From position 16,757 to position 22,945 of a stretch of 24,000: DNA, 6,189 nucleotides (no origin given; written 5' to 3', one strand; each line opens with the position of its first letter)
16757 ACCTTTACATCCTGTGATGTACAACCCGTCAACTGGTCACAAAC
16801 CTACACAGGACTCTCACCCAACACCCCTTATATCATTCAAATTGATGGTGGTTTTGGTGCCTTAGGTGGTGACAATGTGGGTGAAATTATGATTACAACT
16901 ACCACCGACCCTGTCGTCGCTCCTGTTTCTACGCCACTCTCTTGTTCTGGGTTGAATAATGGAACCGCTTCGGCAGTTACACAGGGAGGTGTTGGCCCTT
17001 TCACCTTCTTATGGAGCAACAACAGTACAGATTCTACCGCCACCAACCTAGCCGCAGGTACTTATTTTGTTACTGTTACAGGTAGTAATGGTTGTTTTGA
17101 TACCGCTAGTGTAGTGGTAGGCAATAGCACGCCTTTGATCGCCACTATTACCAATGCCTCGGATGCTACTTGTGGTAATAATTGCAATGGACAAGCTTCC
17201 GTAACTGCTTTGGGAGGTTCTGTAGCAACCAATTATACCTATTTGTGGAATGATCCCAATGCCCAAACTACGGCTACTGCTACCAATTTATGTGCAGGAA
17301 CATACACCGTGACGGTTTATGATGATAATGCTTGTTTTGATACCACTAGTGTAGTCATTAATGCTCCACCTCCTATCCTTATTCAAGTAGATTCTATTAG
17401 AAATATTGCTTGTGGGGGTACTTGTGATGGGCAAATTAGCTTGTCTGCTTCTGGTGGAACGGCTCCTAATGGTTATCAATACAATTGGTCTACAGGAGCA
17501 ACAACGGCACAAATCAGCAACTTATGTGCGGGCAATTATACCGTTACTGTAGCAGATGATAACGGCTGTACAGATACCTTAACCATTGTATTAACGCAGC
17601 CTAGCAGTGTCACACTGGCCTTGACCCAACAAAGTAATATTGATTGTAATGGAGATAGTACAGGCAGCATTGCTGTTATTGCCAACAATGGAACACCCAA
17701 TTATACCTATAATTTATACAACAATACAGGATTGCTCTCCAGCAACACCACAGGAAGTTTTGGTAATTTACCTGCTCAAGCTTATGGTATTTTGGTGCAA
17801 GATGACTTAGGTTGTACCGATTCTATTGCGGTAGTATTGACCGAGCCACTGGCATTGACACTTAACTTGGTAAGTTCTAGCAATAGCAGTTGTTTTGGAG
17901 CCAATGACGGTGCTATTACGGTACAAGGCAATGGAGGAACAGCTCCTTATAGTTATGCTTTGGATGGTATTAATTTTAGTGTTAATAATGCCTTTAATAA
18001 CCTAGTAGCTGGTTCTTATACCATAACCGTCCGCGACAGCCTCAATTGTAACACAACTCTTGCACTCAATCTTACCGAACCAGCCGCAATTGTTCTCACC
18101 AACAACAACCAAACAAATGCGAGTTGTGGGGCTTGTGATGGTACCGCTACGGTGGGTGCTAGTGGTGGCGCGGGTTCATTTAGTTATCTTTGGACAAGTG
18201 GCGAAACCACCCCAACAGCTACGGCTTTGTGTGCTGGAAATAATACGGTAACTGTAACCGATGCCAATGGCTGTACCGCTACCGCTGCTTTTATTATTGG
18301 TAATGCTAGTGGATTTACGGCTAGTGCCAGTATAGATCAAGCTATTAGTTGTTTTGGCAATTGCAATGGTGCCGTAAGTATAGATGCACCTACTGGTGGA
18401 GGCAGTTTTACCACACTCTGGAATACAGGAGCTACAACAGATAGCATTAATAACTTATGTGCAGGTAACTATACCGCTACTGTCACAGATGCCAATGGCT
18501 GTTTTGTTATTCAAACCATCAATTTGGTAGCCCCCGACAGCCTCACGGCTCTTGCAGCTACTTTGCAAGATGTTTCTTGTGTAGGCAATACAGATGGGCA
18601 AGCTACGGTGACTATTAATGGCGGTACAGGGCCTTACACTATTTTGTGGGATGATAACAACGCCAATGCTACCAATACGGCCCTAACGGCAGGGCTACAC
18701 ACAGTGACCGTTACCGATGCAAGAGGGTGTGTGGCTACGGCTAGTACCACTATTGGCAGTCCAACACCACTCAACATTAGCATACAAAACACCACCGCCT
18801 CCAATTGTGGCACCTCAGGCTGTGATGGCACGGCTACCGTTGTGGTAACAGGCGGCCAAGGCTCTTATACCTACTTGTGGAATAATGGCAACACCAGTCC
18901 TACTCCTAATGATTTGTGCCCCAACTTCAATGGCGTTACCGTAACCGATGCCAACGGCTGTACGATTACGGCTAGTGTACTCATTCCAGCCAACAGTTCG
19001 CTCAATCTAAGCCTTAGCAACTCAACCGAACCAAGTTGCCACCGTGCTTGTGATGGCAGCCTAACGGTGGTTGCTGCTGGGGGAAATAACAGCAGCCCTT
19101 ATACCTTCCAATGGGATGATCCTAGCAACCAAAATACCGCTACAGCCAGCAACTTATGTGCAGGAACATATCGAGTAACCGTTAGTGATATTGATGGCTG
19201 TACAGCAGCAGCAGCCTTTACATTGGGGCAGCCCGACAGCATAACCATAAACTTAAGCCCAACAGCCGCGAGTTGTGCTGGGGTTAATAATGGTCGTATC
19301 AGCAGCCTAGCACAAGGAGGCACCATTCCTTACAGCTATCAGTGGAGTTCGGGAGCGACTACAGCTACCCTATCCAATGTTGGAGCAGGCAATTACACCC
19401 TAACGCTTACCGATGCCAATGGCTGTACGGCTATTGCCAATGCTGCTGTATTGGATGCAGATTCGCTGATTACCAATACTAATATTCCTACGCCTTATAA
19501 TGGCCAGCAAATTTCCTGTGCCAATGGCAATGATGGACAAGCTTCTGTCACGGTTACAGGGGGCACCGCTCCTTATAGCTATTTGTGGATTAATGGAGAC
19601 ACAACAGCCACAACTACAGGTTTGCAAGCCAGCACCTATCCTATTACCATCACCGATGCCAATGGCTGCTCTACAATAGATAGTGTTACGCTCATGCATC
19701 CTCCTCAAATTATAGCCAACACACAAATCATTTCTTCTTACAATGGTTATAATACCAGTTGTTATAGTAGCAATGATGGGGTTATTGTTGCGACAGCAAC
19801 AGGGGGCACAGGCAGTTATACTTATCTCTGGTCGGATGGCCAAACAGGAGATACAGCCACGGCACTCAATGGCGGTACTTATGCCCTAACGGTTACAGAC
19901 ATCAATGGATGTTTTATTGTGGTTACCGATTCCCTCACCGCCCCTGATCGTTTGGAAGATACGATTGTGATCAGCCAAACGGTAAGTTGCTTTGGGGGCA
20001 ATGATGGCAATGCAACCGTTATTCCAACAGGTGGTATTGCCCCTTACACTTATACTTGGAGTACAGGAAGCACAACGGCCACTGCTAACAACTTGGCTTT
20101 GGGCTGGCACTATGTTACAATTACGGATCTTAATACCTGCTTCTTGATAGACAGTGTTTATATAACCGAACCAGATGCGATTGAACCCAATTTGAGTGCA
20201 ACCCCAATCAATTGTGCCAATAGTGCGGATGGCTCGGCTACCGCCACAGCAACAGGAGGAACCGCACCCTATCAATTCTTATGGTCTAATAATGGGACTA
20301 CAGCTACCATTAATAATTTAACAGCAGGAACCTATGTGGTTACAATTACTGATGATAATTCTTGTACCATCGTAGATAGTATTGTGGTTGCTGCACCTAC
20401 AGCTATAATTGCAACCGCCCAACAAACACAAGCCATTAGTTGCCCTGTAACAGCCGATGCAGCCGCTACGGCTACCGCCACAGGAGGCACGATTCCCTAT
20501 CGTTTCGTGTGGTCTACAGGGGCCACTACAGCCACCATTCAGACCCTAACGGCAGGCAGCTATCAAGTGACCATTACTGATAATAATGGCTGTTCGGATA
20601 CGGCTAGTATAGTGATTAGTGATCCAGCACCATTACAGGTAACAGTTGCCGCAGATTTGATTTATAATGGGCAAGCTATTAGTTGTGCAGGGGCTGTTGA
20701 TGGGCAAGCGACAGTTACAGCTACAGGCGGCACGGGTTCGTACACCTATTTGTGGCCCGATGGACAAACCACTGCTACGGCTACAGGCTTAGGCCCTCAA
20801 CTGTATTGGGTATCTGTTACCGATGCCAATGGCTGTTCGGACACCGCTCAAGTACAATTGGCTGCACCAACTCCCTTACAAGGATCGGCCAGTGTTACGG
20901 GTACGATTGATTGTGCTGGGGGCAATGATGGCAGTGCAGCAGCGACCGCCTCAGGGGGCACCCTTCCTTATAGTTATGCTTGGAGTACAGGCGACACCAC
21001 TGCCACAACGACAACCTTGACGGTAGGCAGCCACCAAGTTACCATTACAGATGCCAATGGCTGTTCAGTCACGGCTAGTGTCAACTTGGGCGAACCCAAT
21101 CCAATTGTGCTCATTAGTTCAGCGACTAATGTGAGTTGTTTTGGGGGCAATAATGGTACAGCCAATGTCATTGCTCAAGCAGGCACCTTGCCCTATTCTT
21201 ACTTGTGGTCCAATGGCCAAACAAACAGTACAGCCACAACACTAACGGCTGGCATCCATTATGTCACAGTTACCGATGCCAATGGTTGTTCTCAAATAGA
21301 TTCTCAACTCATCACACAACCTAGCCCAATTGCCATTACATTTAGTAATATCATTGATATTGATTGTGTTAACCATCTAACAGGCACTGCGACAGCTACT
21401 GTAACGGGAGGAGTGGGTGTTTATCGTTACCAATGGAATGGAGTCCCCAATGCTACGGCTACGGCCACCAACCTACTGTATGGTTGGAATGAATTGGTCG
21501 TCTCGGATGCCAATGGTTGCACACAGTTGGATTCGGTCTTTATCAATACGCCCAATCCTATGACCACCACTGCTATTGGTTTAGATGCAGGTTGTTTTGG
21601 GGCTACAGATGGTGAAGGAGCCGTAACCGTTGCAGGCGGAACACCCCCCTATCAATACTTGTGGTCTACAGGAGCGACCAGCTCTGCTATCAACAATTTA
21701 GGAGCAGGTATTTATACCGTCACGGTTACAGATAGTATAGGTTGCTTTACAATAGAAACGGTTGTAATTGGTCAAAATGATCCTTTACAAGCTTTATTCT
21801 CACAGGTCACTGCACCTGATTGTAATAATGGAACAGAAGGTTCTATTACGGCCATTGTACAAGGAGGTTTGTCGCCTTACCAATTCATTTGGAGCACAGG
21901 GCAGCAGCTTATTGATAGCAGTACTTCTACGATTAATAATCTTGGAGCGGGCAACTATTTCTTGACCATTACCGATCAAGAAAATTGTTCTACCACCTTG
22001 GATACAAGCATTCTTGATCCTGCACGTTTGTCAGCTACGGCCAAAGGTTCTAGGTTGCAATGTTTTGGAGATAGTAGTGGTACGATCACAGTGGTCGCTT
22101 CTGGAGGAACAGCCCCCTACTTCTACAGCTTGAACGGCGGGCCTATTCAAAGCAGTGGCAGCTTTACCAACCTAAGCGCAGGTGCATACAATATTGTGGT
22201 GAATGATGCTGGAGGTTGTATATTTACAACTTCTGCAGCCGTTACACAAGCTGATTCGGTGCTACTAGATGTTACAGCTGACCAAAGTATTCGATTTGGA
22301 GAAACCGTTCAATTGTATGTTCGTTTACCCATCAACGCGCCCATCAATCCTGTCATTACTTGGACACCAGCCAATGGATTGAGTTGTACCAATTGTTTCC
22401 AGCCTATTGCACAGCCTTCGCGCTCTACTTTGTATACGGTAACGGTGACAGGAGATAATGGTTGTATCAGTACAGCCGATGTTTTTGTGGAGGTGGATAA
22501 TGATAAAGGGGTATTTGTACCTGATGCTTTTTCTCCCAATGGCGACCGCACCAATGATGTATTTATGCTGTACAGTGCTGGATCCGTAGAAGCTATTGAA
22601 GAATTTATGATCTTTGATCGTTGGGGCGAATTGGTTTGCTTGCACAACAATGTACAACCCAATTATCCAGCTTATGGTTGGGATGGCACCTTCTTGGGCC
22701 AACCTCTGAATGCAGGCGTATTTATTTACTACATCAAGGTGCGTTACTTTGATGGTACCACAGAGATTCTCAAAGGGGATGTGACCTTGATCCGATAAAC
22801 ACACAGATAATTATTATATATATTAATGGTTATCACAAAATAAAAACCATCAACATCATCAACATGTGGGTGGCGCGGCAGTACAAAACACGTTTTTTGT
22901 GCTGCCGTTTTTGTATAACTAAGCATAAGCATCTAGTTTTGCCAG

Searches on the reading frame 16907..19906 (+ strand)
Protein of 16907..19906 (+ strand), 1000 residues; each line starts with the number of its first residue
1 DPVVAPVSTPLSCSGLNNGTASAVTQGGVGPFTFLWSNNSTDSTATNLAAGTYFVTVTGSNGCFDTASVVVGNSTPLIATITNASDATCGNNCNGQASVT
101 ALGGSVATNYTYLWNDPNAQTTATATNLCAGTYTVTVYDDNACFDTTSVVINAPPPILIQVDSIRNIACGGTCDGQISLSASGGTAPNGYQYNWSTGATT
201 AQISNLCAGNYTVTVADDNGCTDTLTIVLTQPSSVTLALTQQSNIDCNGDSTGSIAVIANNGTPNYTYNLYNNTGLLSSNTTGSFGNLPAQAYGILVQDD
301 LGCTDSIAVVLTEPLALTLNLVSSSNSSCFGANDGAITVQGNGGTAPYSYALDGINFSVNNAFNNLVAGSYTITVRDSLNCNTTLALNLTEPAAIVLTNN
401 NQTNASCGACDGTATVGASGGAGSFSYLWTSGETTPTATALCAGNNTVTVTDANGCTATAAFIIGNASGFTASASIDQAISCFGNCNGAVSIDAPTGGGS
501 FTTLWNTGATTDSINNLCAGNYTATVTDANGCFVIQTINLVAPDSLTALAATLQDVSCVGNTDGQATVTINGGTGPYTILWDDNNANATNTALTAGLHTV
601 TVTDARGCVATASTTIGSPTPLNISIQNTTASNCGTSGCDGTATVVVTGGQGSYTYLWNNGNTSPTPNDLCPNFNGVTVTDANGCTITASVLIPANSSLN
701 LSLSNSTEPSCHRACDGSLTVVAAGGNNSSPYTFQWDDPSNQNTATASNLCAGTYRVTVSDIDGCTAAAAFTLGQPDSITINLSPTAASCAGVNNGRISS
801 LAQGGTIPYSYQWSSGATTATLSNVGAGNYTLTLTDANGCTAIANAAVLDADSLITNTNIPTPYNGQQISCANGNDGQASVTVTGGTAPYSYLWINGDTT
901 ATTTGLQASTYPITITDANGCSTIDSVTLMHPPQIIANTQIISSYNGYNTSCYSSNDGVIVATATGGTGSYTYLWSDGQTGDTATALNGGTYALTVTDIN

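Call 45: search_solved_structures(query=window:16907-19906:+, max_evalue=0.001)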
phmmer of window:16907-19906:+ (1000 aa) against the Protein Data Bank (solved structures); distinct sequences matched with E-value up to 0.001: 0.

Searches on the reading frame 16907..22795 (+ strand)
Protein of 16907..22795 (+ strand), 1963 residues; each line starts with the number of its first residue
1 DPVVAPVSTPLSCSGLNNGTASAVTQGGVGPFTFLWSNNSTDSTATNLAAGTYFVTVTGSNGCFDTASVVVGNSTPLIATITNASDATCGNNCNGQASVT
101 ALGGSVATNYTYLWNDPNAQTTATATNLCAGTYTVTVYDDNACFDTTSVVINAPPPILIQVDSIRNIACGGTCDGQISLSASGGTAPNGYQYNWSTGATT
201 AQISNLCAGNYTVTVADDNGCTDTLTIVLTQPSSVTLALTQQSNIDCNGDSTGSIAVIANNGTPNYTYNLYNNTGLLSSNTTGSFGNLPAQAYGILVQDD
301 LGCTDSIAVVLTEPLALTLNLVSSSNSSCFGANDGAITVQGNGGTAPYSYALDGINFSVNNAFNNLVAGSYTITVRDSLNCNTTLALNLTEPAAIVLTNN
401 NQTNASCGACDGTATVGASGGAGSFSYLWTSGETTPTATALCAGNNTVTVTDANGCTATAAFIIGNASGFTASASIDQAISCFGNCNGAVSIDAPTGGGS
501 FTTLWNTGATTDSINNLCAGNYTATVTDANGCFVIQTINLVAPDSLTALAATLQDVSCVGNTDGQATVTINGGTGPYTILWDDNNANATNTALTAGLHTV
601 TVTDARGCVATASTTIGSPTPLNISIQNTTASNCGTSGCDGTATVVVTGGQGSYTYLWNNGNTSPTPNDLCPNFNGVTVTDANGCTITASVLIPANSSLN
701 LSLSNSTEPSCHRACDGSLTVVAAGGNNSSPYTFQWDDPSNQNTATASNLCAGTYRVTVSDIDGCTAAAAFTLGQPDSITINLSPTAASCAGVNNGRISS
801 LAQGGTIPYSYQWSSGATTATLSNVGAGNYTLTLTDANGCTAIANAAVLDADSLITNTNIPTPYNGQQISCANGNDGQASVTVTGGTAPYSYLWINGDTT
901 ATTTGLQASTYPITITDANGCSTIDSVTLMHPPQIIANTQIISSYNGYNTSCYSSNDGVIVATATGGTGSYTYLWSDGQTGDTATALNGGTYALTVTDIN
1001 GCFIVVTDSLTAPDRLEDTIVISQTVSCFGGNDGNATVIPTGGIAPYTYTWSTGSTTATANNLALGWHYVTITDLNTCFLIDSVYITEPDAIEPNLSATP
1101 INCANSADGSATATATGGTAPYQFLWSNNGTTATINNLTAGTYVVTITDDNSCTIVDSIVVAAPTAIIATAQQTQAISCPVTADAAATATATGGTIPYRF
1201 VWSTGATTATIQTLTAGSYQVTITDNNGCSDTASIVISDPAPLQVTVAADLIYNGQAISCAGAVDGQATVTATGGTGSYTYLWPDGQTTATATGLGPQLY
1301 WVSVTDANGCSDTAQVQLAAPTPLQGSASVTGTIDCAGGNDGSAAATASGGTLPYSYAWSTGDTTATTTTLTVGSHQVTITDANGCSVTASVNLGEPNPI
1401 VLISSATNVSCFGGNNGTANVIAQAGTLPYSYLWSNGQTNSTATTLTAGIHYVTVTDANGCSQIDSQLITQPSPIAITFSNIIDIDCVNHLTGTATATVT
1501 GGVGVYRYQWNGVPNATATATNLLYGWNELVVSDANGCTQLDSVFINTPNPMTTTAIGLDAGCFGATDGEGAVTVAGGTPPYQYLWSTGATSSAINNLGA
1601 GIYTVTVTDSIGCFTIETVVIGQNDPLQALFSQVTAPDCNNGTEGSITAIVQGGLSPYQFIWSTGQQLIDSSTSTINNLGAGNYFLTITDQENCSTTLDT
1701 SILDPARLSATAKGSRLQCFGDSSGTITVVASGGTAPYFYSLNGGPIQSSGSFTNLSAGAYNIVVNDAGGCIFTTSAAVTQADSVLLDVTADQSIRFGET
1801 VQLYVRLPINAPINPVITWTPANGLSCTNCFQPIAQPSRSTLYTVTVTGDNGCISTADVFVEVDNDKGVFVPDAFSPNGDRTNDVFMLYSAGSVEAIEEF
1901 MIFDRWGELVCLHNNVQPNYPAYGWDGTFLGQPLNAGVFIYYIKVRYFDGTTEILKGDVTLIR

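Call 4: search_protein_families(library=pfam, proteins=[window:16907-22795:+], max_evalue=1)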
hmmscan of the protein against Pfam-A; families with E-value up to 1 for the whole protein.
window:16907-22795:+ (1963 aa): 11 families
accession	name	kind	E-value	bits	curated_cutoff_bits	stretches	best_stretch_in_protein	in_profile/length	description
PF13573.12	SprB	-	7.7e-181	585.9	28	23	1404-1439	2-37/37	SprB repeat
PF06832.18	BiPBP_C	-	1.7e-18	66.7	26.8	0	1713-1770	19-83/90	Penicillin-Binding Protein C-terminus Family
PF07495.19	Y_Y_Y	-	1.6e-12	47.6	26.6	2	114-141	21-48/65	Y_Y_Y domain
PF23585.1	DUF7137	-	7.2e-12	45.6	27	1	104-142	62-99/137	Domain of unknown function (DUF7137)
PF13585.12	CHU_C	-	4.4e-11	43.2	27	1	1870-1950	2-75/86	CHU_C Type IX secretion signal domain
PF18962.6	Por_Secre_tail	-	1.6e-06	28.7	27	0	1128-1159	43-73/75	Secretion system C-terminal sorting domain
PF14686.12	fn3_3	-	9.3e-05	22.6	24.4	2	94-153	6-69/75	Polysaccharide lyase family 4, domain II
PF09912.14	DUF2141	-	0.0013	19.1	24.4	0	1128-1174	41-88/112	Uncharacterized protein conserved in bacteria (DUF2141)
PF01333.25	Apocytochr_F_C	-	0.0056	17.2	30.4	0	1126-1176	7-56/118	Apocytochrome F, C-terminal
PF02972.19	Phycoerythr_ab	-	0.0072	16.5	22.5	0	600-617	5-22/57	Phycoerythrin, alpha/beta chain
PF08277.18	PAN_3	-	0.12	12.6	21.1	0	702-746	16-60/71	PAN-like domain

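Call 5: search_protein_families(library=ncbifam, proteins=[window:16907-22795:+], max_evalue=1)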
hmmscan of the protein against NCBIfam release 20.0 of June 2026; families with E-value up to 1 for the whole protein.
window:16907-22795:+ (1963 aa): 4 families
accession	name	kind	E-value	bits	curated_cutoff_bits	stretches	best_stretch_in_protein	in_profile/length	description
TIGR04131.1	Bac_Flav_CTERM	domain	5e-11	42.6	35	1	1871-1963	3-85/85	T9SS type B sorting domain-containing protein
TIGR04311.1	rSAM_Geo_metal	subfamily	0.0029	16.7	400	0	857-896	295-334/423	radical SAM/SPASM family putative metalloenzyme maturase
TIGR04183.1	Por_Secre_tail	domain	0.0065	16.4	23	0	1128-1152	39-63/72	T9SS type A sorting domain-containing protein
TIGR02073.1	PBP_1c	equivalog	0.036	12.6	494.2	0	1201-1237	690-727/728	penicillin-binding protein 1C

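Call 75: search_solved_structures(query=window:16907-22795:+, max_evalue=10)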
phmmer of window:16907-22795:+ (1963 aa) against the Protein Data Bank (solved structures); distinct sequences matched with E-value up to 10: 5.
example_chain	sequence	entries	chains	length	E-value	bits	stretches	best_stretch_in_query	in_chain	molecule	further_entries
4g9m_A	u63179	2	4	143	0.13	12.6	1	1116-1170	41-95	agglutinin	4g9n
5lxk_A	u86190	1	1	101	0.27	11.5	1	961-1229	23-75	Decoration protein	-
8zvi_a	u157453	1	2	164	0.33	11.2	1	1177-1229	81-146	Decoration protein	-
6h0q_A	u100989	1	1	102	0.4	11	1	1170-1246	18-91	Type I modular polyketide synthase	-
5hv8_A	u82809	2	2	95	0.41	10.9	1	1172-1246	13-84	Type I modular polyketide synthase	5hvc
